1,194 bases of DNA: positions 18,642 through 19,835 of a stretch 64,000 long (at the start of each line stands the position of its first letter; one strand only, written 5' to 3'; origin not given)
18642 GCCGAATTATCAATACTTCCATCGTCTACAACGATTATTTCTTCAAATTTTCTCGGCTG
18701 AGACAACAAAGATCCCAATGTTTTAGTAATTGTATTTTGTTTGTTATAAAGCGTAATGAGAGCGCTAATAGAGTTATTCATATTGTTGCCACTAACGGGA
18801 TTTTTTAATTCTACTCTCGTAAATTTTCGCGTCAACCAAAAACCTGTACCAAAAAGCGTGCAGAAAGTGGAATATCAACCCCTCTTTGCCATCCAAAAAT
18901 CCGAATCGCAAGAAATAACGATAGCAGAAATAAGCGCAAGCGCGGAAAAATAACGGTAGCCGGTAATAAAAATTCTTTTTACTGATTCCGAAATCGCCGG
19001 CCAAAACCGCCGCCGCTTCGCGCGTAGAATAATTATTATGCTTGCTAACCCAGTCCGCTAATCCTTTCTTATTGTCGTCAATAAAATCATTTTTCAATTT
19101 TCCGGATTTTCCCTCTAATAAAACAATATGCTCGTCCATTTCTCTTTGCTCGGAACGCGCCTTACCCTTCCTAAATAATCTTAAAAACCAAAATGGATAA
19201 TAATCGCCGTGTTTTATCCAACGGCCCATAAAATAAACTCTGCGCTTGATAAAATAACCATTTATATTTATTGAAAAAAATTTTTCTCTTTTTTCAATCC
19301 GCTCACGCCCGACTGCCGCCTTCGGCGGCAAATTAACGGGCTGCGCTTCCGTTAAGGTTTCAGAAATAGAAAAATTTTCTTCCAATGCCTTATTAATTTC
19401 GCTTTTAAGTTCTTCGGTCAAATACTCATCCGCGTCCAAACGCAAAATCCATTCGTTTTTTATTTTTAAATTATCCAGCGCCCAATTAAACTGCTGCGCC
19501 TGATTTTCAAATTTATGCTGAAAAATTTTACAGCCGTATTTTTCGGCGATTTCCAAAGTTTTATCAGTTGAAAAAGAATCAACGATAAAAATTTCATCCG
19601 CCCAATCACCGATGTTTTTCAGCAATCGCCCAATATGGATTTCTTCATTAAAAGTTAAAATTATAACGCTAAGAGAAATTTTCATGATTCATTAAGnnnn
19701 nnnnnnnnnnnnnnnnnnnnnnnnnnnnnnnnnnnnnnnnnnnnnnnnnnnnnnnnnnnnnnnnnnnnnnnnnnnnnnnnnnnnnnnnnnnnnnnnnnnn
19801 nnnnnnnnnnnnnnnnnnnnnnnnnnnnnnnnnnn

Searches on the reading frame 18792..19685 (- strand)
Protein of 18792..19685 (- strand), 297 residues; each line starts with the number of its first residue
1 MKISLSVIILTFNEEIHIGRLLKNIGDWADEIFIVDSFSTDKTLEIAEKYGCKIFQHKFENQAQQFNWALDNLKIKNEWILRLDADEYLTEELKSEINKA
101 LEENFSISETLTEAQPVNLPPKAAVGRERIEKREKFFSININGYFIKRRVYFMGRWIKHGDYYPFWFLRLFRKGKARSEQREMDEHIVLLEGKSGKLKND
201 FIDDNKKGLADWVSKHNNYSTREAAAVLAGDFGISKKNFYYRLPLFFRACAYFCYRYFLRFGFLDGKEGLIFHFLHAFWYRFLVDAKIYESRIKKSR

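Call 3: search_protein_families(library=pfam, proteins=[window:18792-19685:-], max_evalue=1)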
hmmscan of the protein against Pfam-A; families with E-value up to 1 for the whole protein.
window:18792-19685:- (297 aa): 3 families
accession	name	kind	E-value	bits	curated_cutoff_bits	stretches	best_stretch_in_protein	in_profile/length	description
PF00535.33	Glycos_transf_2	-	1.2e-14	55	23.3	1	6-105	1-108/168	Glycosyl transferase family 2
PF13704.12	Glyco_tranf_2_4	-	3.1e-07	31.2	27.5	1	13-92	2-87/98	Glycosyl transferase family 2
PF07091.17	FmrO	-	0.18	11.6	27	1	30-79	203-251/255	Ribosomal RNA methyltransferase (FmrO)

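Call 4: search_protein_families(library=ncbifam, proteins=[window:18792-19685:-], max_evalue=1)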
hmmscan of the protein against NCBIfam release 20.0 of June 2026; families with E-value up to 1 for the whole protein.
window:18792-19685:- (297 aa): 10 families
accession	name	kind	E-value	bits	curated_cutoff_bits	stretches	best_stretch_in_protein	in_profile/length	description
TIGR04283.1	glyco_like_mftF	equivalog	8.2e-14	51.7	182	1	5-103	1-99/221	TIGR04283 family arsenosugar biosynthesis glycosyltransferase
TIGR04195.1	S_glycosyl_SunS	equivalog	2.2e-10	40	350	1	5-99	59-153/421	SunS family peptide S-glycosyltransferase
TIGR04182.1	glyco_TIGR04182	equivalog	5.9e-08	32.5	325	1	6-92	3-89/293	S-layer glycoprotein N-glycosyltransferase AglJ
NF010496.0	PRK13915.1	equivalog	2.3e-05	23.6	262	1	4-57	32-91/307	glucosyl-3-phosphoglycerate synthase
NF045692.1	OglycostaseCruG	equivalog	0.0021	17.1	600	1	5-100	43-151/386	2'-O-glycosyltransferase CruG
NF038302.1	EPS_HpsE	equivalog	0.0028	16.7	300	1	4-54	2-58/307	hormogonium polysaccharide biosynthesis glycosyltransferase HpsE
NF007482.0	PRK10073.1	equivalog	0.0067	15.5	423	1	4-65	7-71/334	glycosyltransferase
NF058614.1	PPMAGASynPpgS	equivalog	0.007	15.8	370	1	7-58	4-55/226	polyprenyl-phospho-N-acetylgalactosaminyl synthase PpgS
NF041391.1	DPhHxTase_Halo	equivalog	0.0074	15.3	375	1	11-61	3-55/213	dolichyl-phosphate hexose transferase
NF047484.1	LA1326_LA4305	subfamily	0.03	14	100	1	45-106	41-102/205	LA_1326/LA_4305 family lipoprotein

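Call 39: find_homologous_proteins(query=window:18792-19685:-)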
Query window:18792-19685:- (297 aa): 7820 proteins with E <= 0.001 among 8000 candidates; the best 120 are listed.
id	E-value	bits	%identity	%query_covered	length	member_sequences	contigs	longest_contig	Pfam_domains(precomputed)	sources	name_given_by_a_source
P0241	2.3e-156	538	81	98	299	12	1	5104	PF00535.33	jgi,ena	-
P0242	8.7e-148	510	79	100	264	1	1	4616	PF00535.33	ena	-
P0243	4.0e-142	491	100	73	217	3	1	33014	-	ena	-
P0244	2.3e-140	485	76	99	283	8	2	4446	PF00535.33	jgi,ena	-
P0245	3.1e-139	482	77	98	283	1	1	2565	PF00535.33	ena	-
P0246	1.1e-138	480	73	98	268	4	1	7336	PF00535.33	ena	-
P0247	1.9e-136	473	75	98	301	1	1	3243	PF00535.33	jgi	-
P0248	3.4e-135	468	70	100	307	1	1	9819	PF00535.33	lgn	-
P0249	4.2e-135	468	75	98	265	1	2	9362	PF00535.33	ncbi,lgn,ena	-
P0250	5.4e-135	468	73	98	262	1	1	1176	PF00535.33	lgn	-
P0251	1.1e-134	467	75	98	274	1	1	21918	PF00535.33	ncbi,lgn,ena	-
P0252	2.2e-134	466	72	97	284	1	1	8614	PF00535.33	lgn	-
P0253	5.1e-134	465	73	99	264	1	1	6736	PF00535.33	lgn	-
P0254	1.1e-133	463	73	98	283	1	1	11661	PF00535.33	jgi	jgi:glycosyltransferase involved in cell wall biosynthesis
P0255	1.1e-133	463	72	98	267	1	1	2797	PF00535.33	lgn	-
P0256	7.7e-133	461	73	98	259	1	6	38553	PF00535.33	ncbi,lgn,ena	ncbi:MAG: glycosyltransferase family 2 protein [Patescibacteria group bacterium]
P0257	1.3e-132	460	73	99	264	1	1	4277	PF00535.33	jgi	jgi:glycosyltransferase involved in cell wall biosynthesis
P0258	3.9e-132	458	73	99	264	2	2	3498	PF00535.33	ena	-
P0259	2.2e-131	456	72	98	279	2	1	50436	PF00535.33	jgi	jgi:glycosyltransferase involved in cell wall biosynthesis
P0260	5.8e-131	454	73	98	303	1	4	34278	PF00535.33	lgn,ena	-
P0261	1.2e-129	450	72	99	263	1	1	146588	PF00535.33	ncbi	-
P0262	3.1e-129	449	72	99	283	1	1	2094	PF00535.33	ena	-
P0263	3.3e-129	449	72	99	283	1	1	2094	PF00535.33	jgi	-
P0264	2.0e-128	446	71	98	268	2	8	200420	PF00535.33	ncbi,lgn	-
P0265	3.7e-128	445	69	99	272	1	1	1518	PF00535.33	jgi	-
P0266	9.3e-128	444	72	99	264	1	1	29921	PF00535.33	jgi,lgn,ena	-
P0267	1.1e-127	444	68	98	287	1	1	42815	PF00535.33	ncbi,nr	ncbi:glycosyltransferase family 2 protein [Candidatus Wolfebacteria bacterium]|nr:glycosyltransferas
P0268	3.4e-127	442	69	98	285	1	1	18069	PF00535.33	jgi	-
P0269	2.0e-126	440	70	98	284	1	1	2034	PF00535.33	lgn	-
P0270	4.3e-126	438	71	98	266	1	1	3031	PF00535.33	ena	-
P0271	1.2e-124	434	66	100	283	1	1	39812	PF00535.33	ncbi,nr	ncbi:glycosyltransferase family 2 protein [Candidatus Wolfebacteria bacterium]|nr:glycosyltransferas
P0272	1.9e-124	433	68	98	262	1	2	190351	PF00535.33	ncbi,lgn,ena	ncbi:MAG: glycosyltransferase family 2 protein [Patescibacteria group bacterium]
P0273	2.8e-124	433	69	98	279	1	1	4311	PF00535.33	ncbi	-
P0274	3.9e-124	432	68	99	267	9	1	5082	PF00535.33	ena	-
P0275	5.3e-124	432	71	98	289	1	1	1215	PF00535.33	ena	-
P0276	6.8e-124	431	68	100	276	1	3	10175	PF00535.33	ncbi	-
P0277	1.1e-123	431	67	99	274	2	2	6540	PF00535.33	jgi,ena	-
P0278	8.8e-123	428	67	100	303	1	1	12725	PF00535.33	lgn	-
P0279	3.2e-122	426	70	98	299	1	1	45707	PF00535.33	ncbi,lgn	-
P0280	3.5e-122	426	68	99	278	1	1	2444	PF00535.33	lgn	-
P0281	3.8e-122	426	69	99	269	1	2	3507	PF00535.33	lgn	-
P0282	7.2e-121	421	66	99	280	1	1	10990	PF00535.33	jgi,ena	-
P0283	1.2e-118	414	66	98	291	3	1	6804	PF00535.33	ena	-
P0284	4.0e-118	412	65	98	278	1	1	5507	PF00535.33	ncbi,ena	-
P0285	5.6e-118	412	66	100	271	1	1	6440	PF00535.33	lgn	-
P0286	1.4e-117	411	67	98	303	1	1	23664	PF00535.33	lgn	-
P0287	2.4e-117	410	65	100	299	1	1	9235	PF00535.33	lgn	-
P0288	2.7e-117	410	65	98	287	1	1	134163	PF00535.33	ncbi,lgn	-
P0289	3.5e-117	409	65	99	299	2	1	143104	PF00535.33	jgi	jgi:glycosyltransferase involved in cell wall biosynthesis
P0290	3.5e-117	409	67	98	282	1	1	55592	PF00535.33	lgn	-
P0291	4.2e-117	409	65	98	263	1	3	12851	PF00535.33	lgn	-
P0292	5.7e-117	409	66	98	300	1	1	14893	PF00535.33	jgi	jgi:glycosyltransferase involved in cell wall biosynthesis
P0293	1.1e-116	408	66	98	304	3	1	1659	PF00535.33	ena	-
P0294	1.7e-116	407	64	100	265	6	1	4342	PF00535.33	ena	-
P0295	2.6e-116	406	65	98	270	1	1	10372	PF00535.33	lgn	-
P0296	2.9e-116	406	64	98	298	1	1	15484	PF00535.33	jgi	-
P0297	3.4e-116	406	65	100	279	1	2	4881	PF00535.33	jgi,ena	-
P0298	3.6e-116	406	64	99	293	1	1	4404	PF00535.33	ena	-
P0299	6.3e-116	405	65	99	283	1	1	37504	PF00535.33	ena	-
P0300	8.0e-116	405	64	98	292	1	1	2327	PF00535.33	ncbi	-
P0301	1.0e-115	404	66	100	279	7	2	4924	PF00535.33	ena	-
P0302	2.2e-115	403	65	99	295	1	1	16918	PF00535.33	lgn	-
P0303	3.2e-115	403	67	98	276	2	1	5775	PF00535.33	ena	-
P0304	6.1e-115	402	65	100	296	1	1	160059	PF00535.33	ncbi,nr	ncbi:MAG: glycosyltransferase family 2 protein [bacterium]|nr:glycosyltransferase family 2 protein [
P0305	6.3e-115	402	67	99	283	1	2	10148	PF00535.33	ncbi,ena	-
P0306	1.2e-114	401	65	98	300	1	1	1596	PF00535.33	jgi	jgi:glycosyltransferase involved in cell wall biosynthesis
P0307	1.3e-114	401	63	100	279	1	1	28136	PF00535.33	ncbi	-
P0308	1.7e-114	400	64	99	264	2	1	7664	PF00535.33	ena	-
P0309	2.3e-114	400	64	98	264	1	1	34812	PF00535.33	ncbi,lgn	-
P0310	2.6e-114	400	63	98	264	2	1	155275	PF00535.33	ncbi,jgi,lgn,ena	ncbi:MAG: glycosyltransferase family 2 protein [Candidatus Paceibacterota bacterium]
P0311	4.5e-114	399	65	100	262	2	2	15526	PF00535.33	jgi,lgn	-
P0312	5.9e-114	399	65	100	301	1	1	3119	PF00535.33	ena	-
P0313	6.3e-114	399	65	99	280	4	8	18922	PF00535.33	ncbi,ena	ncbi:MAG: glycosyltransferase family 2 protein [Patescibacteria group bacterium]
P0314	1.2e-113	398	64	100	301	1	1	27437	PF00535.33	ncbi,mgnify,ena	ncbi:MAG: glycosyltransferase family 2 protein [Patescibacteria group bacterium]|mgnify:FL=1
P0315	2.5e-113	397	65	99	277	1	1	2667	PF00535.33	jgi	-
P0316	2.8e-113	396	63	100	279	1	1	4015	PF00535.33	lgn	-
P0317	3.5e-113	396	64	99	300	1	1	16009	PF00535.33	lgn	-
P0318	5.4e-113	395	64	98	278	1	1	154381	PF00535.33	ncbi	-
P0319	1.5e-112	394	61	100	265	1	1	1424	PF00535.33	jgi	-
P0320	1.7e-112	394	61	99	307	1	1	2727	PF00535.33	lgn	-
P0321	1.7e-112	394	64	100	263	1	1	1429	PF00535.33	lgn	-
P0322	2.9e-112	393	64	100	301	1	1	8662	PF00535.33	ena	-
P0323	1.1e-111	391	62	100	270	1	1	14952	PF00535.33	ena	-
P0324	1.9e-111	390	62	99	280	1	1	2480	PF00535.33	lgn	-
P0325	1.9e-111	390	64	98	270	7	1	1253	PF00535.33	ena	-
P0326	3.3e-111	390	61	99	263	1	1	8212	PF00535.33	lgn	-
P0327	3.4e-111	390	62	98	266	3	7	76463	PF00535.33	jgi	jgi:glycosyltransferase involved in cell wall biosynthesis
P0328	4.4e-111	389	64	98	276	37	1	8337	PF00535.33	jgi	-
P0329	5.7e-111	389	61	99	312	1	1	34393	PF00535.33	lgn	-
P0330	9.0e-111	388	62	100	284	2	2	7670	PF00535.33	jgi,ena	-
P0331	1.9e-110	387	62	100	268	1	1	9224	PF00535.33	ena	-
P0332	9.7e-110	385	61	100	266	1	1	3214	PF00535.33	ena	-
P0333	2.2e-109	384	63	98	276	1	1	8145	PF00535.33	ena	-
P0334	2.3e-109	384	62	98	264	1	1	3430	PF00535.33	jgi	-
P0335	2.7e-109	383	72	85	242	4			PF00535.33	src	-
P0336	3.1e-109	383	62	99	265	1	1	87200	PF00535.33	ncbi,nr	ncbi:MAG: glycosyltransferase family 2 protein [Patescibacteria group bacterium]|nr:glycosyltransfer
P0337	4.4e-109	383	64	99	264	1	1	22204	PF00535.33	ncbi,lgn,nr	ncbi:glycosyltransferase family 2 protein [Candidatus Wolfebacteria bacterium]|nr:glycosyltransferas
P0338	5.4e-109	382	62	99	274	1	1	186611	PF00535.33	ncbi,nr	ncbi:MAG: glycosyltransferase family 2 protein [bacterium]|nr:glycosyltransferase family 2 protein [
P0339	1.0e-108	381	63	99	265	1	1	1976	PF00535.33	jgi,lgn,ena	-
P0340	1.5e-108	381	63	99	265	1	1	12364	PF00535.33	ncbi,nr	ncbi:MAG: glycosyltransferase family 2 protein [Candidatus Moranbacteria bacterium]|nr:glycosyltrans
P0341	1.5e-108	381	60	99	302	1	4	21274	PF00535.33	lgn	-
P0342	1.7e-108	381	58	99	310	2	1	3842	PF00535.33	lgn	-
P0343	2.5e-108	380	62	99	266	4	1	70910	PF00535.33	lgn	-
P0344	4.2e-108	379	60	99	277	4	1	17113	PF00535.33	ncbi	-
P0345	5.1e-108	379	58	98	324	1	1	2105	PF00535.33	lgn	-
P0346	6.5e-108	379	60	99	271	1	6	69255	PF00535.33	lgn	-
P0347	6.7e-108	379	59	100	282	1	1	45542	PF00535.33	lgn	-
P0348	2.8e-107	377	61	97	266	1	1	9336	PF00535.33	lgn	-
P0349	6.3e-107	376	62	98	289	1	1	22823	PF00535.33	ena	-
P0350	7.9e-107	375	63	98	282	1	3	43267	PF00535.33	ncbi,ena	-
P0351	8.8e-107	375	63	98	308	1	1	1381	PF00535.33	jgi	jgi:glycosyltransferase involved in cell wall biosynthesis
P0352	9.9e-107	375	60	100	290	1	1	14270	PF00535.33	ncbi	-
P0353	1.9e-106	374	62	98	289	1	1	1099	PF00535.33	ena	-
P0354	2.5e-106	374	61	98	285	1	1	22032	PF00535.33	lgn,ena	-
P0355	3.6e-106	373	62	98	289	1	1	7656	PF00535.33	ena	-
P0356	7.3e-106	372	60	98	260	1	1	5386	PF00535.33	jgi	-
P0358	1.0e-105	372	61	98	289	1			PF00535.33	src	-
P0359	1.2e-105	371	60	100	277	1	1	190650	PF00535.33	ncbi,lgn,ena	-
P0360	3.2e-105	370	60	100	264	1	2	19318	PF00535.33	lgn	-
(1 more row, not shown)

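Call 42: find_encoding_contigs(protein=P0242, flank=5000, max_places=3)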
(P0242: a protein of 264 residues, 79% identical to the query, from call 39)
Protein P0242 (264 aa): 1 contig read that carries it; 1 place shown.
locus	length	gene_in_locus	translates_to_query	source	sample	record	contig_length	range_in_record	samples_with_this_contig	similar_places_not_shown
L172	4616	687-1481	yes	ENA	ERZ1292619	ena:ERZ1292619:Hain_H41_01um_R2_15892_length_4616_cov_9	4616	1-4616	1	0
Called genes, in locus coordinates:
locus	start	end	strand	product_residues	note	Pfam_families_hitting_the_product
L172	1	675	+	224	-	?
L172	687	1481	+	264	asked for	PF00535:Glycos_transf_2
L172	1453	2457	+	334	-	PF00535:Glycos_transf_2, PF10111:Glyco_tranf_2_2 (faint), PF13506:Glyco_transf_21, PF13641:Glyco_tranf_2_3, PF13632:Glyco_trans_2_3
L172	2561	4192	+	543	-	PF01408:GFO_IDH_MocA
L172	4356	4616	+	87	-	?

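Call 43: find_encoding_contigs(protein=P0241, flank=5000, max_places=3)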
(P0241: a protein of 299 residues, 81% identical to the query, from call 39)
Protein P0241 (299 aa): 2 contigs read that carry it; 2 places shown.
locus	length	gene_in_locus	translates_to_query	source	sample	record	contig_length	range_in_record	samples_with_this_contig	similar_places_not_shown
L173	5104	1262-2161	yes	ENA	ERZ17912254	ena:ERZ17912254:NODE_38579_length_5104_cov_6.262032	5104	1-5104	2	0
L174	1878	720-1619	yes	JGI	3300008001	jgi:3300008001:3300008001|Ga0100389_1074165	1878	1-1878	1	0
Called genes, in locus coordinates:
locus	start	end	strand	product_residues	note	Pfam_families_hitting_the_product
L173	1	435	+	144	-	?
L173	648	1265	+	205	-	PF13489:Methyltransf_23, PF01209:Ubie_methyltran, PF05148:Methyltransf_8 (faint), PF05175:MTS (weak), PF13847:Methyltransf_31, PF13649:Methyltransf_25, PF08241:Methyltransf_11, PF08242:Methyltransf_12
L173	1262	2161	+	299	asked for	PF00535:Glycos_transf_2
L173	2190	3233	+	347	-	PF05368:NmrA, PF01073:3Beta_HSD, PF01370:Epimerase, PF02719:Polysacc_synt_2, PF04321:RmlD_sub_bind (weak), PF13460:NAD_binding_10, PF16363:GDP_Man_Dehyd, PF08485:Polysacc_syn_2C, +1 more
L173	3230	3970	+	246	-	PF01073:3Beta_HSD (faint), PF01370:Epimerase, PF04321:RmlD_sub_bind (faint), PF07993:NAD_binding_4 (faint), PF16363:GDP_Man_Dehyd (faint), PF02719:Polysacc_synt_2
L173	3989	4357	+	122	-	PF14667:Polysacc_synt_C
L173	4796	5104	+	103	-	?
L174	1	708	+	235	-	?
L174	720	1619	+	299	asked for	PF00535:Glycos_transf_2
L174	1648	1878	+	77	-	?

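Call 44: find_encoding_contigs(protein=P0256, flank=6000, max_places=3)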
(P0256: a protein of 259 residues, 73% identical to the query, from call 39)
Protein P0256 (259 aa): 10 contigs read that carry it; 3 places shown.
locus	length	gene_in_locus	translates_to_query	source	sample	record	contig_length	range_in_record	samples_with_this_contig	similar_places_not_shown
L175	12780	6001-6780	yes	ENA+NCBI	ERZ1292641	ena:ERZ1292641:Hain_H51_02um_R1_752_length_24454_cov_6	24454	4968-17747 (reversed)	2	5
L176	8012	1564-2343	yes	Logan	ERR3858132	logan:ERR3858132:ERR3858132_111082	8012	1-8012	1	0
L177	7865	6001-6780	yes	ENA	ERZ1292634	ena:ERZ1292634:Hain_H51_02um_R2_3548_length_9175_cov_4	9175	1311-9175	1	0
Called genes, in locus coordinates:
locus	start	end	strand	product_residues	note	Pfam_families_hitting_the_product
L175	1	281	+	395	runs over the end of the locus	PF13439:Glyco_transf_4, PF13579:Glyco_trans_4_4, PF00534:Glycos_transf_1, PF20706:GT4-conflict, PF13692:Glyco_trans_1_4, PF13524:Glyco_trans_1_2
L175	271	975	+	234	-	PF00984:UDPG_MGDP_dh (weak)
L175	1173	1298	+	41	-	-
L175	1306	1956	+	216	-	PF13489:Methyltransf_23, PF13847:Methyltransf_31 (weak), PF08241:Methyltransf_11, PF08242:Methyltransf_12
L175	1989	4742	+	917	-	PF13385:Laminin_G_3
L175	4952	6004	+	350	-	PF02661:Fic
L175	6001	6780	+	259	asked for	PF00535:Glycos_transf_2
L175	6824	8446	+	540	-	PF01408:GFO_IDH_MocA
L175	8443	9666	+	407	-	PF13439:Glyco_transf_4, PF13579:Glyco_trans_4_4, PF00534:Glycos_transf_1, PF13692:Glyco_trans_1_4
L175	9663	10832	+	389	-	PF02350:Epimerase_2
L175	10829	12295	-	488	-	PF01943:Polysacc_synt, PF13440:Polysacc_synt_3, PF03023:MurJ, PF01554:MatE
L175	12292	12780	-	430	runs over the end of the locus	PF02397:Bac_transf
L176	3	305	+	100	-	?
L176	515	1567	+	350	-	PF02661:Fic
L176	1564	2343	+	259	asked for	PF00535:Glycos_transf_2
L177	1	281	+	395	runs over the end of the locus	PF13439:Glyco_transf_4, PF13579:Glyco_trans_4_4, PF00534:Glycos_transf_1, PF20706:GT4-conflict, PF13692:Glyco_trans_1_4, PF13524:Glyco_trans_1_2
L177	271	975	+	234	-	PF00984:UDPG_MGDP_dh (weak)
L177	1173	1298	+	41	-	-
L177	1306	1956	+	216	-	PF13489:Methyltransf_23, PF13847:Methyltransf_31 (weak), PF08241:Methyltransf_11, PF08242:Methyltransf_12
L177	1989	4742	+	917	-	PF13385:Laminin_G_3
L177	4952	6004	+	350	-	PF02661:Fic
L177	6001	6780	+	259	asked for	PF00535:Glycos_transf_2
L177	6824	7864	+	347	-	?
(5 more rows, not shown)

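Call 54: find_encoding_contigs(protein=P0251, flank=5000, max_places=2)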
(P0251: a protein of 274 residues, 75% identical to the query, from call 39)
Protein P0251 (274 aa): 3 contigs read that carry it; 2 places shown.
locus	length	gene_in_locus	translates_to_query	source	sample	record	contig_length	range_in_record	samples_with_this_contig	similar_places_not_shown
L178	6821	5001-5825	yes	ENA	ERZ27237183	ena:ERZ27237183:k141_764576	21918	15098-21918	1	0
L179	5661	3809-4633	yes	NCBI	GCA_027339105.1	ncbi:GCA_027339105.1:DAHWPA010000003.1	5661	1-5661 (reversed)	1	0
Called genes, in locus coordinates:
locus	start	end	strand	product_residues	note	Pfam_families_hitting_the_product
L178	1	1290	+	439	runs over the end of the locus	-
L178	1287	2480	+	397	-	PF13439:Glyco_transf_4, PF13579:Glyco_trans_4_4, PF20706:GT4-conflict, PF00534:Glycos_transf_1, PF13692:Glyco_trans_1_4, PF13524:Glyco_trans_1_2 (weak)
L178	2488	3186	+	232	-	PF02706:Wzz (weak)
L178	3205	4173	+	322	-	PF01073:3Beta_HSD, PF01370:Epimerase, PF02719:Polysacc_synt_2 (faint), PF04321:RmlD_sub_bind, PF13460:NAD_binding_10 (weak), PF16363:GDP_Man_Dehyd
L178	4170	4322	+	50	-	PF00535:Glycos_transf_2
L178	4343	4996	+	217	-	PF13489:Methyltransf_23, PF13847:Methyltransf_31 (weak), PF08241:Methyltransf_11, PF08242:Methyltransf_12 (weak)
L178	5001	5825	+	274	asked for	PF00535:Glycos_transf_2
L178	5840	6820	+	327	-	?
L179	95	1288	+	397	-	PF13439:Glyco_transf_4, PF13579:Glyco_trans_4_4, PF20706:GT4-conflict, PF00534:Glycos_transf_1, PF13692:Glyco_trans_1_4, PF13524:Glyco_trans_1_2 (weak)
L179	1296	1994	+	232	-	PF02706:Wzz (weak)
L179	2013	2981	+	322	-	PF01073:3Beta_HSD, PF01370:Epimerase, PF02719:Polysacc_synt_2 (faint), PF04321:RmlD_sub_bind, PF13460:NAD_binding_10 (weak), PF16363:GDP_Man_Dehyd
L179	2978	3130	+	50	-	PF00535:Glycos_transf_2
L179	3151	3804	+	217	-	PF13489:Methyltransf_23, PF13847:Methyltransf_31 (weak), PF08241:Methyltransf_11, PF08242:Methyltransf_12 (weak)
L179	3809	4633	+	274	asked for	PF00535:Glycos_transf_2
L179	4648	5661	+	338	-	?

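Call 55: find_encoding_contigs(protein=P0260, flank=5000, max_places=2)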
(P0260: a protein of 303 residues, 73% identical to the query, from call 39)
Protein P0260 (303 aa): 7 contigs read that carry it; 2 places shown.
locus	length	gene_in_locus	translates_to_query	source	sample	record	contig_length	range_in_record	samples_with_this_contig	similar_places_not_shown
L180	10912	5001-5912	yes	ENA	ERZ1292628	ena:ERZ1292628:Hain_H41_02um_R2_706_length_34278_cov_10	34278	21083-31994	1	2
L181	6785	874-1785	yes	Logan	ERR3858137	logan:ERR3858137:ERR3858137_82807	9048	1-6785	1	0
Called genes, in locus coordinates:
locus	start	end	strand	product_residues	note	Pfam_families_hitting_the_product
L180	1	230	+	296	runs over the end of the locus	PF08241:Methyltransf_11, PF13847:Methyltransf_31 (weak)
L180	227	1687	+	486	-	PF01943:Polysacc_synt, PF13440:Polysacc_synt_3, PF03023:MurJ (weak), PF01554:MatE (weak)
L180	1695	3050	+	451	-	PF01901:O_anti_polymase (weak)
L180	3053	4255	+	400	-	PF13439:Glyco_transf_4, PF13579:Glyco_trans_4_4, PF20706:GT4-conflict, PF00534:Glycos_transf_1, PF13692:Glyco_trans_1_4, PF13524:Glyco_trans_1_2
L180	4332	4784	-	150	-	-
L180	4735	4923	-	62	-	-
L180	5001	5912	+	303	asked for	PF00535:Glycos_transf_2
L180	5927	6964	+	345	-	PF04321:RmlD_sub_bind (faint), PF05368:NmrA (weak), PF01073:3Beta_HSD, PF01370:Epimerase, PF02719:Polysacc_synt_2, PF13460:NAD_binding_10, PF16363:GDP_Man_Dehyd, PF08485:Polysacc_syn_2C (weak)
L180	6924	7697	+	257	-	PF01370:Epimerase, PF04321:RmlD_sub_bind (faint), PF01073:3Beta_HSD (faint), PF07993:NAD_binding_4 (faint), PF16363:GDP_Man_Dehyd (faint), PF02719:Polysacc_synt_2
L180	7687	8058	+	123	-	PF14667:Polysacc_synt_C, PF07883:Cupin_2 (faint)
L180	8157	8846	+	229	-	-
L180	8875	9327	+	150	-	-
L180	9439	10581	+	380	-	PF02350:Epimerase_2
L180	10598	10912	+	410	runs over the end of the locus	PF13439:Glyco_transf_4, PF13579:Glyco_trans_4_4, PF00534:Glycos_transf_1, PF13692:Glyco_trans_1_4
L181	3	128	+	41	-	?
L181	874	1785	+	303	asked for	PF00535:Glycos_transf_2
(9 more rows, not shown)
